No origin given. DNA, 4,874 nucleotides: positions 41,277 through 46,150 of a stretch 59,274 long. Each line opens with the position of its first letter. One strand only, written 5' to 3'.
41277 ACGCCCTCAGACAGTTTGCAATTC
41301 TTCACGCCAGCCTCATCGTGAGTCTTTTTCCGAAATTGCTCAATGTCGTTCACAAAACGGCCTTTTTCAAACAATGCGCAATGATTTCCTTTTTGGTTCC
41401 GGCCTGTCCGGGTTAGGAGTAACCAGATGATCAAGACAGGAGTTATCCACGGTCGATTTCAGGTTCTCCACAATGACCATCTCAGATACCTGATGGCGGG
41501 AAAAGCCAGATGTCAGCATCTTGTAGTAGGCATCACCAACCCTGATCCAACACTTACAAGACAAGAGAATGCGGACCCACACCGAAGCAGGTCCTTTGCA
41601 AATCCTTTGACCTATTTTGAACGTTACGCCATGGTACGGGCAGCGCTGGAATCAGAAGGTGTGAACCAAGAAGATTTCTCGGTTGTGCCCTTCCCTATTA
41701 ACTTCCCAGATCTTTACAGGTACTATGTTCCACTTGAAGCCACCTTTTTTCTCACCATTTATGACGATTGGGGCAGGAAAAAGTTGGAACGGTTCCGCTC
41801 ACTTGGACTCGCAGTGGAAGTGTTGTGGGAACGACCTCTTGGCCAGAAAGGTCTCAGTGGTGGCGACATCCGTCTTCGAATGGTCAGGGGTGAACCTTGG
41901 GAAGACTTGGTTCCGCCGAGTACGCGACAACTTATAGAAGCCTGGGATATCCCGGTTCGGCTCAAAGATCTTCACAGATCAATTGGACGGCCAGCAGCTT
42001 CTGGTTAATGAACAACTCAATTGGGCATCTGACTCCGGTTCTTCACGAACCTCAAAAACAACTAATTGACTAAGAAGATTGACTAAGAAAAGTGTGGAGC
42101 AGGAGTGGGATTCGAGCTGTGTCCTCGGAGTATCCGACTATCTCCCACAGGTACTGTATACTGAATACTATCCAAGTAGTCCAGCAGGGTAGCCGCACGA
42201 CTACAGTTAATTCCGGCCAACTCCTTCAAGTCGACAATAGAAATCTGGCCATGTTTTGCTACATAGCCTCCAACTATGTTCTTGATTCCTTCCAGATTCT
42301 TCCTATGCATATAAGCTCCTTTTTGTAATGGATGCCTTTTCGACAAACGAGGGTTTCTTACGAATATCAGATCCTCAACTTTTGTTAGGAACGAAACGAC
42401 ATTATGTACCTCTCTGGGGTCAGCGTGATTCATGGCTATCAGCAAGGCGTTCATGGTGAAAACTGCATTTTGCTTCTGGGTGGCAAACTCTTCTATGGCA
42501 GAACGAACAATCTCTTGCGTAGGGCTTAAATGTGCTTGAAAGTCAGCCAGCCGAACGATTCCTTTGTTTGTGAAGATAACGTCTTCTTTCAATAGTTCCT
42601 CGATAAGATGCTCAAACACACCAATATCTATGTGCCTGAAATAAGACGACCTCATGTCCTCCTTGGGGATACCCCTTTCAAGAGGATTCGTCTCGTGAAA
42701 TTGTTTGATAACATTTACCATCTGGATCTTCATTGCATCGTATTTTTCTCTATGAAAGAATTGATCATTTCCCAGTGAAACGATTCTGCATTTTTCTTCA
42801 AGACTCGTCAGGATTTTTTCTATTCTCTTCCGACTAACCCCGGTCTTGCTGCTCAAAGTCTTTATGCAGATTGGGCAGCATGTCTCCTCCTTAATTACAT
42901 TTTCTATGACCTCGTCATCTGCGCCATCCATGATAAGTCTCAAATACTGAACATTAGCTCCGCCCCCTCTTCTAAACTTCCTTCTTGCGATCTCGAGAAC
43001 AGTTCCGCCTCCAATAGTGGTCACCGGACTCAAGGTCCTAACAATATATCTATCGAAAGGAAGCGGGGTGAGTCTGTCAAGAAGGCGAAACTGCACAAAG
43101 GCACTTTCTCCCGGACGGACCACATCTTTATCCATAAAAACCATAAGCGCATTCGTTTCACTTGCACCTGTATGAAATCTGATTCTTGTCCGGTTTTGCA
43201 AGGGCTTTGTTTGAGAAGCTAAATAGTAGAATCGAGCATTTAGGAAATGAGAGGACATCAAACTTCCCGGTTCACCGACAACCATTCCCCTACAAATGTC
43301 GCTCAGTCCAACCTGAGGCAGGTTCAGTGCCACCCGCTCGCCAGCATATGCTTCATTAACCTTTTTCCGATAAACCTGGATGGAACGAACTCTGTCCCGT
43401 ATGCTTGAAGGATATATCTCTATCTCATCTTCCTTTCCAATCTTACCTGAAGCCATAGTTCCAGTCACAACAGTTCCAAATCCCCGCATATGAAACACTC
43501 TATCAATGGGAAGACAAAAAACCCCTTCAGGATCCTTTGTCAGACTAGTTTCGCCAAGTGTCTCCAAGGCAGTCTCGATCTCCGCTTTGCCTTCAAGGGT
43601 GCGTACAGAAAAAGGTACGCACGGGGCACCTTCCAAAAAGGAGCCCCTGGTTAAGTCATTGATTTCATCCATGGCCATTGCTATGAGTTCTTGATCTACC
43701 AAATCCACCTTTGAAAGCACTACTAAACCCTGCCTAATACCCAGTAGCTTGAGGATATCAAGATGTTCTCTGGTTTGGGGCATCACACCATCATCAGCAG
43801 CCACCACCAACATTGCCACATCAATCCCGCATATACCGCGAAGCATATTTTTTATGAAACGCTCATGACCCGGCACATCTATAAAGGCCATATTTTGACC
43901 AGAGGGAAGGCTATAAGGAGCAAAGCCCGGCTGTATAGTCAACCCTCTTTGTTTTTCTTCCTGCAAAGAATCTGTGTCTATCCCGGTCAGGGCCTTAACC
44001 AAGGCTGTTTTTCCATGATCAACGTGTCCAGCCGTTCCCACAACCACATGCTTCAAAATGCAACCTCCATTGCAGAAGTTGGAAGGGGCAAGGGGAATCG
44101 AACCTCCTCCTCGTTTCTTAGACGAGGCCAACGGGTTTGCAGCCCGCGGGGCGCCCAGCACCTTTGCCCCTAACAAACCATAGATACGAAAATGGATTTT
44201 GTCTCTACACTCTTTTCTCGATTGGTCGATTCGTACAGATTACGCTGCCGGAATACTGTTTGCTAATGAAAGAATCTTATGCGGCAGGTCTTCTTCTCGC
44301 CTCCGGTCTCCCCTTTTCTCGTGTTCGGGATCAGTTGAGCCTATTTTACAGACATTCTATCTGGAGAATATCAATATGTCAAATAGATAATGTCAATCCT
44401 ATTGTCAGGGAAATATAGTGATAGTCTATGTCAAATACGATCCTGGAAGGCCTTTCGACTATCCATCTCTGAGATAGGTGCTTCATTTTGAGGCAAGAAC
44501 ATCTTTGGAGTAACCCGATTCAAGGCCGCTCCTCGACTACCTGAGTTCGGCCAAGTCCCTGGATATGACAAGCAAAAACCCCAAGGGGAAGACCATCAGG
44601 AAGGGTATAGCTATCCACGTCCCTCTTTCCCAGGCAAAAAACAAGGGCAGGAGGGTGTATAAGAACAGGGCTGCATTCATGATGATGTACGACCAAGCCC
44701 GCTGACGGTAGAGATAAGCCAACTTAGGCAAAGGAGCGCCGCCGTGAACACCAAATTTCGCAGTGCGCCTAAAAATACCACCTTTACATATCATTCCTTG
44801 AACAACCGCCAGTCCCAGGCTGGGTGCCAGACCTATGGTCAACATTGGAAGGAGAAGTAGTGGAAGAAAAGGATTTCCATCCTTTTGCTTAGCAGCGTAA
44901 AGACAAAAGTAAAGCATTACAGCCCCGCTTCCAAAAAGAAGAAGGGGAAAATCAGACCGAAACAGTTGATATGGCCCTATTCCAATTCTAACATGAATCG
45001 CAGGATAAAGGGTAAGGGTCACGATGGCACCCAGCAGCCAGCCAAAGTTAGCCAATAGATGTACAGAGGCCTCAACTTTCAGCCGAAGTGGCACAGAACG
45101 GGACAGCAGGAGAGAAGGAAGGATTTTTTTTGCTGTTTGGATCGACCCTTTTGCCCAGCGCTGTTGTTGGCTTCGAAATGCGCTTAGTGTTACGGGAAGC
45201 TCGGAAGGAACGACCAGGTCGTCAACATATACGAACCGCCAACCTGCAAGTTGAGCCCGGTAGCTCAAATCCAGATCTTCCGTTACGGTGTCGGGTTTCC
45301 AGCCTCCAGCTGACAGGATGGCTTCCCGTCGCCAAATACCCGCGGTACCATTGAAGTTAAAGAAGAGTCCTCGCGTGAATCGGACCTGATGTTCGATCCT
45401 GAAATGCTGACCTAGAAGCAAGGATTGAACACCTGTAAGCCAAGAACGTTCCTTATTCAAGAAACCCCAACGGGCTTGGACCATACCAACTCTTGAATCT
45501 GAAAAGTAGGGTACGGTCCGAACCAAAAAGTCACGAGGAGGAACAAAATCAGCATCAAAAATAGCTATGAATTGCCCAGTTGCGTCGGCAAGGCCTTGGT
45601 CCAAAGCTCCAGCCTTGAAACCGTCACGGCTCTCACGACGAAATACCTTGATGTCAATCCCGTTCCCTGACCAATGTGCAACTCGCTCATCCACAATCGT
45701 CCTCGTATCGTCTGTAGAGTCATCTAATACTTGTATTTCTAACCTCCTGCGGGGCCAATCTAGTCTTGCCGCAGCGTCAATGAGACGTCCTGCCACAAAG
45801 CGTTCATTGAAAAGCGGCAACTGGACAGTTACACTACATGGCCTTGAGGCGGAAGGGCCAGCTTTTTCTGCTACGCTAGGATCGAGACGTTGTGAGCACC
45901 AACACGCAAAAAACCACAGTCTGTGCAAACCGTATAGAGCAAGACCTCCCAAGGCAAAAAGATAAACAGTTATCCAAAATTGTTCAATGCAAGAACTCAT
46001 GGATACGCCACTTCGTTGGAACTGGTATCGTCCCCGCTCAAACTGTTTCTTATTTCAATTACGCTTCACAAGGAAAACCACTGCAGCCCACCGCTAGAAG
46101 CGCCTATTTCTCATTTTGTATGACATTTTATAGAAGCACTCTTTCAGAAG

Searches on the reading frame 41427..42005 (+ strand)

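Call 5: search_protein_families(library=pfam, proteins=[window:41427-42005:+], max_evalue=0.01)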
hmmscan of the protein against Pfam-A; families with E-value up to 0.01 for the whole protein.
window:41427-42005:+ (193 aa): 1 family
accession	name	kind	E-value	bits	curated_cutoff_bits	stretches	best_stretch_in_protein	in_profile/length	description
PF01467.32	CTP_transf_like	-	5.1e-06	27.2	21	1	7-81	2-65/133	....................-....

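Call 44: search_protein_families(library=ncbifam, proteins=[window:41427-42005:+], max_evalue=0.01)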
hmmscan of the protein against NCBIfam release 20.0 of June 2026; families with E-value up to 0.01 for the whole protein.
window:41427-42005:+ (193 aa): 5 families
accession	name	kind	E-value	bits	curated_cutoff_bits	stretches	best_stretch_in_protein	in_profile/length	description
NF002243.0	PRK01153.1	subfamily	2.3e-16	59.9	127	1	5-184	3-168/175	nicotinamide-nucleotide adenylyltransferase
TIGR01527.1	arch_NMN_Atrans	equivalog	1.3e-11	44.4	181.2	1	5-182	2-165/167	nicotinamide-nucleotide adenylyltransferase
NF003789.0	PRK05379.2-1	equivalog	2.3e-06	26.8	355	1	5-93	10-86/312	bifunctional nicotinamide mononucleotide adenylyltransferase/ADP-ribose pyrophosphatase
TIGR00125.1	cyt_tran_rel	domain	1.7e-05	24.9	27.7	1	5-75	2-61/65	adenylyltransferase/cytidyltransferase family protein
TIGR02199.1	rfaE_dom_II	equivalog_domain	0.00012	22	181.5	1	6-45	15-53/144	D-glycero-beta-D-manno-heptose 1-phosphate adenylyltransferase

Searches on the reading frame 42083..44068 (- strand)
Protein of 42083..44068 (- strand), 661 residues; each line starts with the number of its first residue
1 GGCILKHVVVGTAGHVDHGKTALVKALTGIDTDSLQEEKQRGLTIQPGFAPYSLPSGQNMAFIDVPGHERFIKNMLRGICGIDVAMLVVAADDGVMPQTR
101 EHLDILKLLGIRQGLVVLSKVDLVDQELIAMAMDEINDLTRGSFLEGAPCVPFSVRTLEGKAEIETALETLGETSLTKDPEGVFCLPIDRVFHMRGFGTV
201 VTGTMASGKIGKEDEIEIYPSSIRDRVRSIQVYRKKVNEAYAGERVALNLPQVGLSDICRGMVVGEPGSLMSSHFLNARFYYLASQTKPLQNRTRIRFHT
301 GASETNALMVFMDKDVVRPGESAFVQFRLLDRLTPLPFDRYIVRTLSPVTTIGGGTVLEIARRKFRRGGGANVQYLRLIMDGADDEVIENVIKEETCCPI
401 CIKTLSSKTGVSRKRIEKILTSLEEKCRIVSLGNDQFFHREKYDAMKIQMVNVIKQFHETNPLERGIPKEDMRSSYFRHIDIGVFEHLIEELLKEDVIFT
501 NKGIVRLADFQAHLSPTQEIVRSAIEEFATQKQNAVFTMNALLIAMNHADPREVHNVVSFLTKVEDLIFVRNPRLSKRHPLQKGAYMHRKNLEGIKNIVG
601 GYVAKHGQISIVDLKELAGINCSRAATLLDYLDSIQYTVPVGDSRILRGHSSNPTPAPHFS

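Call 14: search_protein_families(library=ncbifam, proteins=[window:42083-44068:-], max_evalue=0.001)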
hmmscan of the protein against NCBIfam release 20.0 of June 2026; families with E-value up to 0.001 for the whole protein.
window:42083-44068:- (661 aa): 33 families (the best 25 are shown)
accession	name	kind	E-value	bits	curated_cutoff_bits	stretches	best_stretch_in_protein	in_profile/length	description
TIGR00475.1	selB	equivalog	8.4e-96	321.9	242.25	1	8-648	1-580/581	selenocysteine-specific translation elongation factor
NF009373.0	PRK12736.1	subfamily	4.2e-52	177.2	452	1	6-361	11-393/394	elongation factor Tu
NF000766.0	PRK00049.1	subfamily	5.8e-52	176.8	449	1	6-360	11-394/396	elongation factor Tu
NF009372.0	PRK12735.1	subfamily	3e-49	167.9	479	1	6-360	11-394/396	elongation factor Tu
TIGR00485.1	EF-Tu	equivalog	7.4e-49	166.5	522.4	1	6-360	11-392/394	elongation factor Tu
NF003077.0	PRK04000.1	equivalog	3e-43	148.5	315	2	59-272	86-322/412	translation initiation factor IF-2 subunit gamma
TIGR03680.1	eif2g_arch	equivalog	3.3e-43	148.5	514.5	2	59-271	82-317/407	translation initiation factor IF-2 subunit gamma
NF008969.0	PRK12317.1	subfamily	3.4e-38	131.3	502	1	33-267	61-310/426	elongation factor 1-alpha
TIGR00483.1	EF-1_alpha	equivalog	1.9e-31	109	540.1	1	33-267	61-311/427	translation elongation factor EF-1 subunit alpha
TIGR02034.1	CysN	subfamily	4.7e-27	95.1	336.1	1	32-305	55-336/406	sulfate adenylyltransferase, large subunit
NF003478.0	PRK05124.1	equivalog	1.3e-26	93.2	590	1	32-303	82-361/475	sulfate adenylyltransferase subunit CysN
NF004035.0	PRK05506.1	subfamily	2.2e-25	89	715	1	32-285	79-342/632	bifunctional sulfate adenylyltransferase subunit 1/adenylylsulfate kinase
TIGR00487.1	IF-2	equivalog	2.4e-18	66.2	424.4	1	8-124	88-200/587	translation initiation factor IF-2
NF012153.1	tet_protect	equivalog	3.4e-13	48.7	775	1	9-122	26-128/614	tetracycline resistance ribosomal protection protein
NF033148.1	tet_protect_M_W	exception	8.4e-13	47.5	1100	1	30-130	41-139/639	TetM/TetW/TetO/TetS family tetracycline resistance ribosomal protection protein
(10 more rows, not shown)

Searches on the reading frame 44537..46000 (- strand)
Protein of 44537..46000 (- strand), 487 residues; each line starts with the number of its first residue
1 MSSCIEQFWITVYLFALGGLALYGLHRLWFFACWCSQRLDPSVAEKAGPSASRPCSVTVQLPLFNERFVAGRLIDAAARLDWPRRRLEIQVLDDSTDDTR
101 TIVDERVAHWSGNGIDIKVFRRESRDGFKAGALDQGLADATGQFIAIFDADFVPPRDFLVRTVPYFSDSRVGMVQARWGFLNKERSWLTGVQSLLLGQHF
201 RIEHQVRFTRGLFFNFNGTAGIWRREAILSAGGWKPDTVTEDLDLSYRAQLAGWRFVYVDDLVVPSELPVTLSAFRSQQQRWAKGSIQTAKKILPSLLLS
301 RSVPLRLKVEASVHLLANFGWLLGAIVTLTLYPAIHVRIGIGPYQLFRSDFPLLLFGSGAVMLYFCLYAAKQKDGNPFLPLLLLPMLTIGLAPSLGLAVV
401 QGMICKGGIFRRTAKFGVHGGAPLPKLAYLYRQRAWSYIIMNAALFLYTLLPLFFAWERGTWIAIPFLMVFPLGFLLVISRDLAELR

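Call 5: search_protein_families(library=pfam, proteins=[window:44537-46000:-], max_evalue=0.01)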
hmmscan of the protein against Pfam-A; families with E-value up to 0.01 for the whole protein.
window:44537-46000:- (487 aa): 5 families
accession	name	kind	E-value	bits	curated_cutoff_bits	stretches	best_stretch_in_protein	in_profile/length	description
PF13641.12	Glyco_tranf_2_3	-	5.8e-27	95.6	27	1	57-285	3-230/230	Glycosyltransferase like family 2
PF13632.12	Glyco_trans_2_3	-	3.9e-23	82.8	27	1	145-330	2-177/198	Glycosyl transferase family group 2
PF00535.33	Glycos_transf_2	-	4.1e-18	66.3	23.3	1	60-222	3-159/168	Glycosyl transferase family 2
PF13506.12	Glyco_transf_21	-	2.2e-09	37.5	21.7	1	129-284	18-174/174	Glycosyl transferase family 21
PF03552.20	Cellulose_synt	-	0.0018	17.3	24.7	1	233-333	416-510/722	Cellulose synthase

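Call 44: search_protein_families(library=ncbifam, proteins=[window:44537-46000:-], max_evalue=0.01)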
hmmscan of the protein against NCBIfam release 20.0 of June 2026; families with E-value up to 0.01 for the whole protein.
window:44537-46000:- (487 aa): 15 families
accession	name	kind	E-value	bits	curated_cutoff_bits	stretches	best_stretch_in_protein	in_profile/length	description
TIGR03030.1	CelA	equivalog_domain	4.9e-33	114.1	699.1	1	51-289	128-380/714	UDP-forming cellulose synthase catalytic subunit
NF008558.0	PRK11498.1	equivalog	8.8e-24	83.4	992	1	55-295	273-510/872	UDP-forming cellulose synthase catalytic subunit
TIGR03965.1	mycofact_glyco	equivalog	2.5e-23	82.7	280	1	39-293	58-307/467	mycofactocin biosynthesis glycosyltransferase MftF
TIGR03937.1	PgaC_IcaA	equivalog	3.5e-21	75.6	422.3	1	46-329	36-314/407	poly-beta-1,6-N-acetyl-D-glucosamine synthase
NF041865.1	EpsU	equivalog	1.7e-13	50.4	700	1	45-297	27-276/394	exopolysaccharide biosynthesis GT2 family glycosyltransferase EpsU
NF053846.1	glyco_with_XrtP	equivalog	5.3e-10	38.5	520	1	233-337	246-348/440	XrtP-associated glycosyltransferase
TIGR04242.1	nodulat_NodC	equivalog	1.2e-08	34.4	550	1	43-289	37-287/395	chitooligosaccharide synthase NodC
TIGR03111.1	glyc2_xrt_Gpos1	hypoth_equivalog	5.6e-08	32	363.95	1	55-293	49-293/439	TIGR03111 family XrtG-associated glycosyltransferase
NF041875.1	EPS_EpsD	equivalog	2.3e-07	30.5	370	1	71-281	15-222/325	exopolysaccharide biosynthesis glycosyltransferase EpsD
NF038302.1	EPS_HpsE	equivalog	0.0005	19.1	300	1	86-164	33-109/307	hormogonium polysaccharide biosynthesis glycosyltransferase HpsE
TIGR03472.1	HpnI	equivalog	0.0012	17.7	310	1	56-304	42-290/373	bacteriohopanetetrol glucosamine biosynthesis glycosyltransferase HpnI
NF010496.0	PRK13915.1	equivalog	0.0014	17.8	262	1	53-176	29-153/307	glucosyl-3-phosphoglycerate synthase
TIGR04283.1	glyco_like_mftF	equivalog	0.0025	17.5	182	1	59-265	3-184/221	TIGR04283 family arsenosugar biosynthesis glycosyltransferase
NF047683.1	TeichurnBiosyTuaG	equivalog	0.0078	15.9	400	0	57-182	8-127/252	teichuronic acid biosynthesis protein TuaG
NF007482.0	PRK10073.1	equivalog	0.0079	15.2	423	0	57-151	8-95/334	glycosyltransferase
